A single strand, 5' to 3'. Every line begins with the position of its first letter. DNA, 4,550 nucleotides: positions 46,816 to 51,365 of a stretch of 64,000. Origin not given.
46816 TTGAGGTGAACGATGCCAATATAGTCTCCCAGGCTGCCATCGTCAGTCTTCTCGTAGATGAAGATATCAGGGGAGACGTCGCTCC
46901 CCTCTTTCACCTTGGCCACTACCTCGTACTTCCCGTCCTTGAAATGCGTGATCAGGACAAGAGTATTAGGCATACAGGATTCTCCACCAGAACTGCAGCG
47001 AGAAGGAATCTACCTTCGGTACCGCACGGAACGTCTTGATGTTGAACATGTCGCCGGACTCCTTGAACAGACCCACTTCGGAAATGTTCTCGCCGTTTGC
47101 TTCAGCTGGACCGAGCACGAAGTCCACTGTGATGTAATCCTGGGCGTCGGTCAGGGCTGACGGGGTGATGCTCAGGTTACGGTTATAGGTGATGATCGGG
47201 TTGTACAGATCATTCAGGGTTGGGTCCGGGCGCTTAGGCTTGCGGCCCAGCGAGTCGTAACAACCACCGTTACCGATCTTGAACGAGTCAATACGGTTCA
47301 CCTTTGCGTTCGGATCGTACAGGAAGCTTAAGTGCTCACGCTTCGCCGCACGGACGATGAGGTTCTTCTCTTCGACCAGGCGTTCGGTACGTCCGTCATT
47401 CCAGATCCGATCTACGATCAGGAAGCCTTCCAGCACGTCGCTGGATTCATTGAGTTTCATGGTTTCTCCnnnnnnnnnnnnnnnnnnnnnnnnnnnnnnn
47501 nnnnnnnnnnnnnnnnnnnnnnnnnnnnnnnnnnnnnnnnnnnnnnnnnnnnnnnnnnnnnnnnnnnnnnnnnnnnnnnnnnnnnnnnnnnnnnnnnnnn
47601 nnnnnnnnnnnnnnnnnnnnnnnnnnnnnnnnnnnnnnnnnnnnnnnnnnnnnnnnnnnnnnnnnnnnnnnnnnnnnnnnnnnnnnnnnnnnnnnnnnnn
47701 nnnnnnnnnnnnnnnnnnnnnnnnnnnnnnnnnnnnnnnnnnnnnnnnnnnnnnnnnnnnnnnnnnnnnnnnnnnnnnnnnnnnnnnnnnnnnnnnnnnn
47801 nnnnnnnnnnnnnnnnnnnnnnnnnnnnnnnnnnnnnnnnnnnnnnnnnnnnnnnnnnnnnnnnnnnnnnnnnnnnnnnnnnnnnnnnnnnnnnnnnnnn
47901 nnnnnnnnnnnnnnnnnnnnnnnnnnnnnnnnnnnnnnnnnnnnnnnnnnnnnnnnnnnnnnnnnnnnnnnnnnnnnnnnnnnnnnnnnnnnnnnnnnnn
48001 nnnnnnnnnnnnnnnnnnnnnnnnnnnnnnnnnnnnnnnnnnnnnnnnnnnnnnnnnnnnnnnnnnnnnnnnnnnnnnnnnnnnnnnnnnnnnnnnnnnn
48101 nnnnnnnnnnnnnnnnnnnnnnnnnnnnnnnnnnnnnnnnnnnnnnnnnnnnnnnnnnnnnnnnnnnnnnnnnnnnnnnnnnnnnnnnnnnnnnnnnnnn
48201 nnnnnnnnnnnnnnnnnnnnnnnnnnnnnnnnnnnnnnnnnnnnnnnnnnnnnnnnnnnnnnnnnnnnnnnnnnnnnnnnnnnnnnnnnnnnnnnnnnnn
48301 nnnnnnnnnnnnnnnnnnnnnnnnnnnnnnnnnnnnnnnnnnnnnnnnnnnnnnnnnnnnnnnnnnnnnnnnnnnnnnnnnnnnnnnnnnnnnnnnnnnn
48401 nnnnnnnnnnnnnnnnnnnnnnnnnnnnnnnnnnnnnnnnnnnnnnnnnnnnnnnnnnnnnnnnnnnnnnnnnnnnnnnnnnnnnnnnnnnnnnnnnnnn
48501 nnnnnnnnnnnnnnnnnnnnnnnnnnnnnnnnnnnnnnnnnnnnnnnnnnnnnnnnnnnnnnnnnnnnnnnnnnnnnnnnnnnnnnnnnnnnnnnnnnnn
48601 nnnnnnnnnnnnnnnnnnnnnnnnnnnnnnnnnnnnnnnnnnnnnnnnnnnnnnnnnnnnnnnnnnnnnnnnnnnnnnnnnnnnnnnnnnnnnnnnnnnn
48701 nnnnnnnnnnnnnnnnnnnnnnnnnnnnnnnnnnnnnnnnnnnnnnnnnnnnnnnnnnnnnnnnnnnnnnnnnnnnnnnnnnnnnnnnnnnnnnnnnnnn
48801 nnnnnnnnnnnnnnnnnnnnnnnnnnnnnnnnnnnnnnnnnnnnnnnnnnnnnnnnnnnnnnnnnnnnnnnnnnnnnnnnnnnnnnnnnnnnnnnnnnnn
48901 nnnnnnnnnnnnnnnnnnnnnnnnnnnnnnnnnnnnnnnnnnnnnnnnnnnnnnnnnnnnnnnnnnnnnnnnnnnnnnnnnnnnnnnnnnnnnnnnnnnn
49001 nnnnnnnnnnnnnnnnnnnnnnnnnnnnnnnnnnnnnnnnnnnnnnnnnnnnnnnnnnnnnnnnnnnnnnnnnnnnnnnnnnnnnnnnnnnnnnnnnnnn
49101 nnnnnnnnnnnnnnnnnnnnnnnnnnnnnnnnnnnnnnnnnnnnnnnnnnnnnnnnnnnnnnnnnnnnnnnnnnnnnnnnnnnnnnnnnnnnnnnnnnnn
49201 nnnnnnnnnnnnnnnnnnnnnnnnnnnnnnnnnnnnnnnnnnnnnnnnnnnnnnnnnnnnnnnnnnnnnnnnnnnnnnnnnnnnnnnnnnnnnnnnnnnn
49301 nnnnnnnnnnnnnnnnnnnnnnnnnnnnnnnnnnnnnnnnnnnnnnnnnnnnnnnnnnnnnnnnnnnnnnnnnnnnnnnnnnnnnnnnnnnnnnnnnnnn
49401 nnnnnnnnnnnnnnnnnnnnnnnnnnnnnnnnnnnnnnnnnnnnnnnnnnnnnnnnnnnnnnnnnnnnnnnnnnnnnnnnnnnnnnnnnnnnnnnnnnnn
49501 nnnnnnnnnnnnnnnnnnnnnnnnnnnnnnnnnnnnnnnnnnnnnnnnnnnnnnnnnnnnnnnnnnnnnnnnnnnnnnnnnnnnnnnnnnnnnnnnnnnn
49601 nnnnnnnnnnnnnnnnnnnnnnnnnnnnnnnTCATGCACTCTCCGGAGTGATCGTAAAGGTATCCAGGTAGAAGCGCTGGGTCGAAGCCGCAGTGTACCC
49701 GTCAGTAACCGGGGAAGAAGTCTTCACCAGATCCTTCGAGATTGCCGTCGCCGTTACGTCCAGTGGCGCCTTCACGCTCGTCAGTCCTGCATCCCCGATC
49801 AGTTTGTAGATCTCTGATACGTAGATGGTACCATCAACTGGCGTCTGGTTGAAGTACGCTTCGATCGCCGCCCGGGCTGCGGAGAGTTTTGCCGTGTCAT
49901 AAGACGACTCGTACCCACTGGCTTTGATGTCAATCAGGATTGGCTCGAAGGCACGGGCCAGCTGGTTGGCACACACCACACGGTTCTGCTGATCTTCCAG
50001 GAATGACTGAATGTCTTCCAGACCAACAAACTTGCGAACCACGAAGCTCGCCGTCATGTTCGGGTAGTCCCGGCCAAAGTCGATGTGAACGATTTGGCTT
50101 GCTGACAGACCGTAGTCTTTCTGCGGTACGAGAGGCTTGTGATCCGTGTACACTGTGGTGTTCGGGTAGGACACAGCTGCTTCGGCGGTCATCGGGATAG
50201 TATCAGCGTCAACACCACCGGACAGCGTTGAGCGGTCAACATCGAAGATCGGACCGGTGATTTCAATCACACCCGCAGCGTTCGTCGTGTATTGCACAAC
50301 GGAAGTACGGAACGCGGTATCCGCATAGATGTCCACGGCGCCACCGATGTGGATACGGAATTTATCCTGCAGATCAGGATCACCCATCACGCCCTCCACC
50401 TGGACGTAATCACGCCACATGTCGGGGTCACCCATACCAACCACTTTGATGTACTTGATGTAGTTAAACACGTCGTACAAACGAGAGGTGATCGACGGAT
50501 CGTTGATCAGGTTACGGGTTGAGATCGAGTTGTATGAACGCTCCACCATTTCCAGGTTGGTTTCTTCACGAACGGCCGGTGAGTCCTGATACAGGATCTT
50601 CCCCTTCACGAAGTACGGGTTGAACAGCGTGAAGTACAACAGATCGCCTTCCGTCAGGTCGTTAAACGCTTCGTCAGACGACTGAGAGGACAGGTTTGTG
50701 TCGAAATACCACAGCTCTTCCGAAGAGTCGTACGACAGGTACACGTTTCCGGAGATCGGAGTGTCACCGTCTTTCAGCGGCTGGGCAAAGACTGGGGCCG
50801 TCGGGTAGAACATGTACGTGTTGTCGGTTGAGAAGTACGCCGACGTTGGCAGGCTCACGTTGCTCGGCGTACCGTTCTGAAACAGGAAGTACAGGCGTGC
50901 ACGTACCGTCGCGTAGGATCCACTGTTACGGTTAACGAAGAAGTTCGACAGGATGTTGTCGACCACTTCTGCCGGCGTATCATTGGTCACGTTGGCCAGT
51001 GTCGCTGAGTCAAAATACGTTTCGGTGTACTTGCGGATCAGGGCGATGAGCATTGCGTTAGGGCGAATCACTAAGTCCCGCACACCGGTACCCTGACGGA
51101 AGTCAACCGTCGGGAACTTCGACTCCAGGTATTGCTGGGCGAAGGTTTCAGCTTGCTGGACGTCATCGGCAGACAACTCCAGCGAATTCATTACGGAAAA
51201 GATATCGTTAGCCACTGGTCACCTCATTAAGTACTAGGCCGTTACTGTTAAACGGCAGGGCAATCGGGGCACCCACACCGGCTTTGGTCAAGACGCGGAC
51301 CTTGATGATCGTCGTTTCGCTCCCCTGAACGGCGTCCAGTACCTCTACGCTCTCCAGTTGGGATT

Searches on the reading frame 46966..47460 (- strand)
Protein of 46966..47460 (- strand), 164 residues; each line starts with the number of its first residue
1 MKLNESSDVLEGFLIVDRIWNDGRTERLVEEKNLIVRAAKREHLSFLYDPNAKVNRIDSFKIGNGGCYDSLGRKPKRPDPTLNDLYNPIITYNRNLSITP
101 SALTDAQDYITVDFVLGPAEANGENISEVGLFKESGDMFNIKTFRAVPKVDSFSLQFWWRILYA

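Call 55: search_protein_families(library=pfam, proteins=[window:46966-47460:-], max_evalue=0.01)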
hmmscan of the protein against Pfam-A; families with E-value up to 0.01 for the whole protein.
window:46966-47460:- (164 aa): 0 families

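Call 56: search_protein_families(library=phrogs, proteins=[window:46966-47460:-], max_evalue=0.001)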
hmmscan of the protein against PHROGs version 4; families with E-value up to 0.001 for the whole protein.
window:46966-47460:- (164 aa): 2 families
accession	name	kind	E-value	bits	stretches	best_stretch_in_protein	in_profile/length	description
phrog_5417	-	unknown function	2.4e-15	57.7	1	11-162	11-155/156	-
phrog_1780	-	tail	7.3e-05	22.6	1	57-145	30-108/855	tail collar fiber protein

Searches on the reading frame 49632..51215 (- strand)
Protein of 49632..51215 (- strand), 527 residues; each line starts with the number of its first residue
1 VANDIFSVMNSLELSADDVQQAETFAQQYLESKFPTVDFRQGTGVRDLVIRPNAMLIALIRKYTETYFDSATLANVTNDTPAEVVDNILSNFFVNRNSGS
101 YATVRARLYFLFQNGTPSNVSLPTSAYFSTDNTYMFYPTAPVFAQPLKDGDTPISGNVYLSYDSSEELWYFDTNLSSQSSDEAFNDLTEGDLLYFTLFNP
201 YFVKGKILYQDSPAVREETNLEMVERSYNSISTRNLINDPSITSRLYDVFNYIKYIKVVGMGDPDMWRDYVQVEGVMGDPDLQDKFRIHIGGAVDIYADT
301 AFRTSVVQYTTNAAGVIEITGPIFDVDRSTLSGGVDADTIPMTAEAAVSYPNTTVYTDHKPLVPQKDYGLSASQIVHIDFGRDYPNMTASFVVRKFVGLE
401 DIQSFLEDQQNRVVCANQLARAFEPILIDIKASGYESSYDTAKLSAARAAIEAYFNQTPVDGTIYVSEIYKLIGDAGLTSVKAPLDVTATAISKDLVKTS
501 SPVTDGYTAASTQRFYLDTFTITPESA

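Call 55: search_protein_families(library=pfam, proteins=[window:49632-51215:-], max_evalue=0.01)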
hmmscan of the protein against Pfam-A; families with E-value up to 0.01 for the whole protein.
window:49632-51215:- (527 aa): 0 families

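Call 56: search_protein_families(library=phrogs, proteins=[window:49632-51215:-], max_evalue=0.001)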
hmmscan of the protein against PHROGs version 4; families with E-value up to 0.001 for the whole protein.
window:49632-51215:- (527 aa): 1 family
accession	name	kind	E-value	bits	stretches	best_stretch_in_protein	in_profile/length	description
phrog_6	-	tail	1.8e-11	44.4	2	421-523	314-404/548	baseplate wedge subunit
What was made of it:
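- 49632..51215 (-): 527-aa baseplate wedge subunit (gp6-like). PHROG 6, E=1.8e-11 (call 56).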
